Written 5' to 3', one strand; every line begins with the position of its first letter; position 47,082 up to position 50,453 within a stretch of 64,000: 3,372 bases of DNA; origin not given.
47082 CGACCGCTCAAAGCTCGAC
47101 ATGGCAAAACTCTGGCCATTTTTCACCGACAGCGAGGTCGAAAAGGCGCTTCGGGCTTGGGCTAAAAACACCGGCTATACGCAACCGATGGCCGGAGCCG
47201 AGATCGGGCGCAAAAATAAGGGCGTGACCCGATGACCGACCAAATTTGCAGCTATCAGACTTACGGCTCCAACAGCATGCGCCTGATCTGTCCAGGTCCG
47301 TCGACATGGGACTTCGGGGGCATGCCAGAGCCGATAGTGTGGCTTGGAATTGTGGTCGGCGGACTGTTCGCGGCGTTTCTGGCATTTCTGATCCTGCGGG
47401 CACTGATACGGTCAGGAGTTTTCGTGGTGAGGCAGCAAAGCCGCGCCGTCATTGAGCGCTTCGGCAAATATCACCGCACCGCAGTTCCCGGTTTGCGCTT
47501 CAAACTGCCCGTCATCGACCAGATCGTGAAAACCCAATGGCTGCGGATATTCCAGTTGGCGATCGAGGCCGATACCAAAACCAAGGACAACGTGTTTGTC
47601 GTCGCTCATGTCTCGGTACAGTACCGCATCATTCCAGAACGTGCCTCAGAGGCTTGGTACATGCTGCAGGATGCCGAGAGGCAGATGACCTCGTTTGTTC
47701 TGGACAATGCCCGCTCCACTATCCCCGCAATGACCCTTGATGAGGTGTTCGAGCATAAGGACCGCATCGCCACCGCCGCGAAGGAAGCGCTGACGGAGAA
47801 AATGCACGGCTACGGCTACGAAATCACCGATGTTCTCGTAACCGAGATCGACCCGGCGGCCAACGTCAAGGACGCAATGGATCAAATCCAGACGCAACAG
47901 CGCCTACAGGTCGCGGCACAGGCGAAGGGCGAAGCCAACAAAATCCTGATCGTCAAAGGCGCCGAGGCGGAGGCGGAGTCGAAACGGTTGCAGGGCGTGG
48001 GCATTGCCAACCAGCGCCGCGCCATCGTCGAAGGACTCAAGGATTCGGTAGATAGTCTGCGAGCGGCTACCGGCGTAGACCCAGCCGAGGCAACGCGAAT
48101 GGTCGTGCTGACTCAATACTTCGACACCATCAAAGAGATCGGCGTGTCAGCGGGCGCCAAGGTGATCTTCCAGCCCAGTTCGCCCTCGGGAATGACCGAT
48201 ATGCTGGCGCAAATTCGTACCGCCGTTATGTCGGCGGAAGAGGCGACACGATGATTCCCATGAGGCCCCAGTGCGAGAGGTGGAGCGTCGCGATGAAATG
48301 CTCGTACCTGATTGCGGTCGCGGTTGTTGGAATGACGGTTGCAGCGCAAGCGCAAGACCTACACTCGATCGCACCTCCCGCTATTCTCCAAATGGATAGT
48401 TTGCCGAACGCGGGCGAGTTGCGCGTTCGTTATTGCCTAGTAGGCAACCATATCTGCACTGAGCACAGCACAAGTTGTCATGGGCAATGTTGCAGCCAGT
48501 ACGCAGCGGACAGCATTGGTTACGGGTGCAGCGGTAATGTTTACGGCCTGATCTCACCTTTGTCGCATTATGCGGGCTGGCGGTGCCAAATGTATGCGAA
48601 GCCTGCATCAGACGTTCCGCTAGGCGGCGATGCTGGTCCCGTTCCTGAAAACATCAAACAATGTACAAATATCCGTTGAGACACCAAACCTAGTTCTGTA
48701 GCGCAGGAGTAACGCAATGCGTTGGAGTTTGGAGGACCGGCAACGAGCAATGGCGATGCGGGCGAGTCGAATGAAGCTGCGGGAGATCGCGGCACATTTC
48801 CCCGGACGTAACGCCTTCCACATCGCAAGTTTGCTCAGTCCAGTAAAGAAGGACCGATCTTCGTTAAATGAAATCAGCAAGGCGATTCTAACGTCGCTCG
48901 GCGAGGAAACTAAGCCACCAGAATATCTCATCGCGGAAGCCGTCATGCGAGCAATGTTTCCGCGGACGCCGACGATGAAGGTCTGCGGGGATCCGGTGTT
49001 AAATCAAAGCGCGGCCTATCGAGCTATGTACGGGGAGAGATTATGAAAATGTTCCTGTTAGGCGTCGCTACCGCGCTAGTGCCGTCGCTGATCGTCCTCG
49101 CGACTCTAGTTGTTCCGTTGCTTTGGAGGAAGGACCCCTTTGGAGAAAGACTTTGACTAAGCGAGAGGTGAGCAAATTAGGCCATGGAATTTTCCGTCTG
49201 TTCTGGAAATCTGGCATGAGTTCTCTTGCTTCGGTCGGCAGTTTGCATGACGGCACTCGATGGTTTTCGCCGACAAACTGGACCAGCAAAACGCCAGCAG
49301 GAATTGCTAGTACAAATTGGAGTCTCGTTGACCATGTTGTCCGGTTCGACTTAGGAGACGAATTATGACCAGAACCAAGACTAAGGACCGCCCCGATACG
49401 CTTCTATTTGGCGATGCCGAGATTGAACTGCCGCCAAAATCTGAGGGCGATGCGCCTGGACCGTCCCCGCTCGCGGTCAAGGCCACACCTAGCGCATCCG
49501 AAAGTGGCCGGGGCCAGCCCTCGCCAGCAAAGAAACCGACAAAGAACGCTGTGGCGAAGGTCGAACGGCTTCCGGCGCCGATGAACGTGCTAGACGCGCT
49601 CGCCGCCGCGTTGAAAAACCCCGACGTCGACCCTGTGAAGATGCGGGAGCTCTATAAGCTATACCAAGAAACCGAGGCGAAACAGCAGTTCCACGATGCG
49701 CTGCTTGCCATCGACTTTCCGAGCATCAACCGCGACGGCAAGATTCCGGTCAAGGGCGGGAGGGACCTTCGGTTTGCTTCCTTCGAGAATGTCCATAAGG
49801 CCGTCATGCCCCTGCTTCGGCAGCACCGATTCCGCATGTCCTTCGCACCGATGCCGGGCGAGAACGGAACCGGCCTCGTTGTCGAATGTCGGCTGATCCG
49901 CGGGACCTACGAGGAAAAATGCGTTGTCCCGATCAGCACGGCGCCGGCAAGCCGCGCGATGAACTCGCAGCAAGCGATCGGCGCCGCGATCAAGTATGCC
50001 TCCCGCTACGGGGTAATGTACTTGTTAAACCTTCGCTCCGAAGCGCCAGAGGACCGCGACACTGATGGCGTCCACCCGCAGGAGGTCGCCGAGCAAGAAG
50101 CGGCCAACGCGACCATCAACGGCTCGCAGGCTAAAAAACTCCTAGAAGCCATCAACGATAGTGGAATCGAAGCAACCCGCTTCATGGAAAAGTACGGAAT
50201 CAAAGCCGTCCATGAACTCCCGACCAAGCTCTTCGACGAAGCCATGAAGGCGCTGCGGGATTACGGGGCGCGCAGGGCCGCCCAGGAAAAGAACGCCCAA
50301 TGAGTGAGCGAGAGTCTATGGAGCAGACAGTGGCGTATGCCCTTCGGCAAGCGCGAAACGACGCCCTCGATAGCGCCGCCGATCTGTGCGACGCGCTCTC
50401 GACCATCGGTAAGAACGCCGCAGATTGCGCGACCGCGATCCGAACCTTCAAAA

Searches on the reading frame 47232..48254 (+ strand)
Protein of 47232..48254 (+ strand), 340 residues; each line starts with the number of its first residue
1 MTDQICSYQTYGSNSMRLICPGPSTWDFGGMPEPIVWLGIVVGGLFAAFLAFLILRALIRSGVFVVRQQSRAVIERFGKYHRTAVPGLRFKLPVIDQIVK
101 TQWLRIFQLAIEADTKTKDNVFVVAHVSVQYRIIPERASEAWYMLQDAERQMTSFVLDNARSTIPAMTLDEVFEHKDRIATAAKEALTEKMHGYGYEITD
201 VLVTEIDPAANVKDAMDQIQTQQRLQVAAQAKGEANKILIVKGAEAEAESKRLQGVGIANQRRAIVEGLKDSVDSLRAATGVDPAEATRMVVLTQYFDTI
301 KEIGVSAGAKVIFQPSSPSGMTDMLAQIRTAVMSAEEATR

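Call 77: search_protein_families(library=phrogs, proteins=[window:47232-48254:+], max_evalue=0.00001)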
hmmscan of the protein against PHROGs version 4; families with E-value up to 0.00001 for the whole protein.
window:47232-48254:+ (340 aa): 1 family
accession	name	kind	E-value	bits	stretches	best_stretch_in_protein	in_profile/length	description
phrog_200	-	other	1.6e-21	77.8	1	47-255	84-317/379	lipoprotein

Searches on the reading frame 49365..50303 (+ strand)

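Call 77: search_protein_families(library=phrogs, proteins=[window:49365-50303:+], max_evalue=0.00001)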
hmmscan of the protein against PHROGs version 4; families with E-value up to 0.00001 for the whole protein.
window:49365-50303:+ (312 aa): 2 families
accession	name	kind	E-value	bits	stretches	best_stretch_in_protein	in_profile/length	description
phrog_155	-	DNA, RNA and nucleotide metabolism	1.6e-19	71.6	1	60-299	16-266/308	Erf-like ssDNA annealing protein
phrog_2324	-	DNA, RNA and nucleotide metabolism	5.5e-09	36.9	1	112-263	14-158/193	Erf-like ssDNA annealing protein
